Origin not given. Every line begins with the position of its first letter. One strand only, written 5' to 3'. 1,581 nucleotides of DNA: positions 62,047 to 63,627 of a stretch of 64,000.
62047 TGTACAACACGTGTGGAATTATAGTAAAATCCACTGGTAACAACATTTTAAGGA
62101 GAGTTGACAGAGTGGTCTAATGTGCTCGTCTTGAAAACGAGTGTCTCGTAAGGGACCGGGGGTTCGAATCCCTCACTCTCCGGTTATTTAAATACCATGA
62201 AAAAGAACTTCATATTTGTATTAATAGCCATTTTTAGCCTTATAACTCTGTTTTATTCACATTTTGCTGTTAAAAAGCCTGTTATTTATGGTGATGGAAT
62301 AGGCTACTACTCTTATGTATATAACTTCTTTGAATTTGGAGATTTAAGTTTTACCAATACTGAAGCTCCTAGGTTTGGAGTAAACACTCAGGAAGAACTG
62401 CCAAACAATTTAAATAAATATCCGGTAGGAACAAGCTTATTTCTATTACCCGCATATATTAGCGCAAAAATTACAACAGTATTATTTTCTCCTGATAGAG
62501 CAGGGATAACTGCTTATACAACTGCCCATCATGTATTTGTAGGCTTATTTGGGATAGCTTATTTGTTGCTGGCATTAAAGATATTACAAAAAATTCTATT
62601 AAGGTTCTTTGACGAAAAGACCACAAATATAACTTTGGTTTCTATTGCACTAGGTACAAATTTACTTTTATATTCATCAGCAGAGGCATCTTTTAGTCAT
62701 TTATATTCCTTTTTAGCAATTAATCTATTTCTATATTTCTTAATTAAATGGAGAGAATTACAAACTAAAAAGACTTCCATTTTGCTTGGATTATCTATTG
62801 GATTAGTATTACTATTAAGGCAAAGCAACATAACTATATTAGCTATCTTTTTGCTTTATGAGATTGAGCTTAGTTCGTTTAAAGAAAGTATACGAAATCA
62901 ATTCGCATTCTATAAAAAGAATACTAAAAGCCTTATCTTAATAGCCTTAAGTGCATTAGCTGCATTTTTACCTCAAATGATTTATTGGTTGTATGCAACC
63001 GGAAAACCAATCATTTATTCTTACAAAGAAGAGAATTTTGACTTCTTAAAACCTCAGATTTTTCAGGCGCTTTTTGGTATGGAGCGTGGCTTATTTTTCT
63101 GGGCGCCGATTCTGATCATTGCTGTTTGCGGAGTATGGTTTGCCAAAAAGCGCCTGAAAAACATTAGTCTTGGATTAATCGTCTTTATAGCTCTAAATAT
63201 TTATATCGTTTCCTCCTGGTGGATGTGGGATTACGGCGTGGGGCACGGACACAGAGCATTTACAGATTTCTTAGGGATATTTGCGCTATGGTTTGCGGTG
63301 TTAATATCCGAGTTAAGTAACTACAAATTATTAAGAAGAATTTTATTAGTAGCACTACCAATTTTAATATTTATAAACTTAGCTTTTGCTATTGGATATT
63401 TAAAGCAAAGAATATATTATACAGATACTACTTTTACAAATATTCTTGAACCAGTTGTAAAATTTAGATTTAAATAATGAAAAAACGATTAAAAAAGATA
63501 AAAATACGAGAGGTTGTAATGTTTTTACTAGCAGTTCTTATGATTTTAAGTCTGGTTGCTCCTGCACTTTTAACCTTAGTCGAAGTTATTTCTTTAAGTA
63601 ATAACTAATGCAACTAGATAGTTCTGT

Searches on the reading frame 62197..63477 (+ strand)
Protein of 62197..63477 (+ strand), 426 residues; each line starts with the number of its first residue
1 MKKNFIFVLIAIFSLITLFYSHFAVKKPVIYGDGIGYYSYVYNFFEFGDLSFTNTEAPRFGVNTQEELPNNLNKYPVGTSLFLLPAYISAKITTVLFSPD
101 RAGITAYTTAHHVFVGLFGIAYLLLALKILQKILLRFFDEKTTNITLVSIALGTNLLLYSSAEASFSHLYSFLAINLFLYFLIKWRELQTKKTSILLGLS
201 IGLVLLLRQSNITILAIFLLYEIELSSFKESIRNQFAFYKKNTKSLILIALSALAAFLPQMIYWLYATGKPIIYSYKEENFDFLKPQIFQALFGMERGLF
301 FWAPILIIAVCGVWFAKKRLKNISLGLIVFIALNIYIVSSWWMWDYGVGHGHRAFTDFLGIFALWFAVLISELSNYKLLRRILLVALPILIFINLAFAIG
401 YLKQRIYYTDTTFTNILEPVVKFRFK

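Call 85: find_encoding_contigs(protein=window:62197-63477:+, flank=10000, max_places=1)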
Protein window:62197-63477:+ (426 aa): 24 contigs read that carry it; 1 place shown.
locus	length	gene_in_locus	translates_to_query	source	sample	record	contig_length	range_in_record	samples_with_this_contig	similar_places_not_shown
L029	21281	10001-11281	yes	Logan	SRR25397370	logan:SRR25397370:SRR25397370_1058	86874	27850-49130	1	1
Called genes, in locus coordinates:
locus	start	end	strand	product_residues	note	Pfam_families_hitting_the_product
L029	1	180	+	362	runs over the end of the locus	PF01565:FAD_binding_4 (weak), PF02873:MurB_C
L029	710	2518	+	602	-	PF02518:HATPase_c (weak), PF13589:HATPase_c_3, PF01119:DNA_mis_repair, PF08676:MutL_C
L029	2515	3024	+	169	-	PF02643:DUF192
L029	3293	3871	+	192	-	PF00574:CLP_protease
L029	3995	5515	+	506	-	PF07973:tRNA_SAD, PF03129:HGTP_anticodon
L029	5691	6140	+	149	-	PF05198:IF3_N, PF00707:IF3_C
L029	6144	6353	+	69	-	PF01632:Ribosomal_L35p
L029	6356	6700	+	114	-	PF00453:Ribosomal_L20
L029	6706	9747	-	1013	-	PF00912:Transgly, PF00905:Transpeptidase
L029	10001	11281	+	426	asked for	-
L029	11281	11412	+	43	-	-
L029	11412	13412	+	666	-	PF17191:RecG_wedge, PF00270:DEAD, PF04851:ResIII, PF00271:Helicase_C, PF22590:Cas3-like_C_2 (weak), PF19833:RecG_dom3_C (weak)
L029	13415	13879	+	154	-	PF00588:SpoU_methylase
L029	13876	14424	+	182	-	PF03602:Cons_hypoth95, PF05175:MTS, PF02475:TRM5-TYW2_MTfase (weak), PF13847:Methyltransf_31 (weak)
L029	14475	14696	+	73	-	-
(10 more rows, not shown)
